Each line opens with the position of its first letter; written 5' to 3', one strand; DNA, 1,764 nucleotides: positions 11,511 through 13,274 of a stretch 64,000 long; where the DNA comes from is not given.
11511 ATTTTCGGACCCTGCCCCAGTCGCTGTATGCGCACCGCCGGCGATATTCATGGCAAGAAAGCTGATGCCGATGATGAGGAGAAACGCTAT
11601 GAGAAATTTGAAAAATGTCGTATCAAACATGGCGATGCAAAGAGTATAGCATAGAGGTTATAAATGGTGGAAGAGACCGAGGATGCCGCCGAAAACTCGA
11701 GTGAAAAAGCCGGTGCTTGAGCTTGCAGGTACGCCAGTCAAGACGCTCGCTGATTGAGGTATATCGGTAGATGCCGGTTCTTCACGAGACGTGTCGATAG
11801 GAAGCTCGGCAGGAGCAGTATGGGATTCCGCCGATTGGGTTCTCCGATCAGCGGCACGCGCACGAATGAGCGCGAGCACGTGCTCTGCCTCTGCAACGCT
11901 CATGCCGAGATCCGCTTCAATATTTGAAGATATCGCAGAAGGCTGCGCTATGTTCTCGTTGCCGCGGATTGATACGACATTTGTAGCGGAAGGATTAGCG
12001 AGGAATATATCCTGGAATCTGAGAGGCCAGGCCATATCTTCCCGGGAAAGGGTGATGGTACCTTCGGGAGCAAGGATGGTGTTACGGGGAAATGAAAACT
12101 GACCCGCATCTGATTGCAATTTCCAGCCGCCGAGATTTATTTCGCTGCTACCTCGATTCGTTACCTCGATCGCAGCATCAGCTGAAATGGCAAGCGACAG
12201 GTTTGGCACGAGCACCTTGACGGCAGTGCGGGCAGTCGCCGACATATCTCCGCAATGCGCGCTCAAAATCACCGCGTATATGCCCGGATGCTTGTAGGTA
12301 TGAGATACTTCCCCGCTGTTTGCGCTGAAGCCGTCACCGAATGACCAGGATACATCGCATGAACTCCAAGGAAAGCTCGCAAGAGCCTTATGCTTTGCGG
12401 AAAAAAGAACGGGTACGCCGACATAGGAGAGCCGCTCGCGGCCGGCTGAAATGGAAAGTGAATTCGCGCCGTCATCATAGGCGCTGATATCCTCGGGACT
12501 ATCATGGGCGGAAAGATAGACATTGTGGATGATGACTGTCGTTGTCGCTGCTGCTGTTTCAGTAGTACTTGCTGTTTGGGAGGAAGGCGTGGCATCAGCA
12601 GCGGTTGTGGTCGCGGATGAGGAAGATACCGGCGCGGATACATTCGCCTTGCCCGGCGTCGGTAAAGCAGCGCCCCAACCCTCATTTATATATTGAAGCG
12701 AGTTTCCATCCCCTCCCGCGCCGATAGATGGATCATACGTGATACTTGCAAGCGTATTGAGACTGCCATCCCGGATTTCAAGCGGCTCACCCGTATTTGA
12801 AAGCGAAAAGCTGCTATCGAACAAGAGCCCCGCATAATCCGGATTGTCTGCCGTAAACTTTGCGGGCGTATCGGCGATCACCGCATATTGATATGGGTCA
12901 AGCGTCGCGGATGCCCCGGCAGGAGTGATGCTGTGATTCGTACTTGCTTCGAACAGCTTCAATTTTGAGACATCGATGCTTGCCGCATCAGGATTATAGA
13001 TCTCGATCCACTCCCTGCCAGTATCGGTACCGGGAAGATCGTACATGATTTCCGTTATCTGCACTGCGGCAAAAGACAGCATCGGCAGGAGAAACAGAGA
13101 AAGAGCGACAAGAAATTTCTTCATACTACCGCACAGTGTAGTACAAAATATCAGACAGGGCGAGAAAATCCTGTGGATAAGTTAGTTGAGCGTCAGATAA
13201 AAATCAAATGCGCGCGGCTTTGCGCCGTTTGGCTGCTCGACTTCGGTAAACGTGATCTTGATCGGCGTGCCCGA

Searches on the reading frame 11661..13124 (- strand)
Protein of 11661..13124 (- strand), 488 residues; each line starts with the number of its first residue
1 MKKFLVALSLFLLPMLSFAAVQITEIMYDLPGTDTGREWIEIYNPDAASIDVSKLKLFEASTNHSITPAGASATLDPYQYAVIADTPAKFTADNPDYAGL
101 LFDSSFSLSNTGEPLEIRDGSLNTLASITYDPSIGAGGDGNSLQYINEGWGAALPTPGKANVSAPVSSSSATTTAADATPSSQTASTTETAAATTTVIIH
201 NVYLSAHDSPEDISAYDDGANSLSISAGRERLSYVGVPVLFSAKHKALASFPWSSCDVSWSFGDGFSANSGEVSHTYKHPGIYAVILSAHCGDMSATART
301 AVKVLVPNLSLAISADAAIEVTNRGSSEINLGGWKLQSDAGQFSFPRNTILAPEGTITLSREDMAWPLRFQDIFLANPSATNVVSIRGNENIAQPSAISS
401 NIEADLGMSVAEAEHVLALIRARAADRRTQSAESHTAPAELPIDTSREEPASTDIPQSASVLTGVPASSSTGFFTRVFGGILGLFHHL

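Call 73: search_protein_families(library=pfam, proteins=[window:11661-13124:-], max_evalue=0.001)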
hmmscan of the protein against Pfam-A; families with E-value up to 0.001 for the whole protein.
window:11661-13124:- (488 aa): 3 families
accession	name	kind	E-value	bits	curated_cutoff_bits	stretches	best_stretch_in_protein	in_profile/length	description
PF00932.25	LTD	-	1.3e-23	83.9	34.3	2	19-130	6-107/109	Lamin Tail Domain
PF18911.6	PKD_4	-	6.3e-08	33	27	1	256-299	35-80/85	PKD domain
PF00801.26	PKD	-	9.5e-08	32.4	23.5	1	236-304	14-80/80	PKD domain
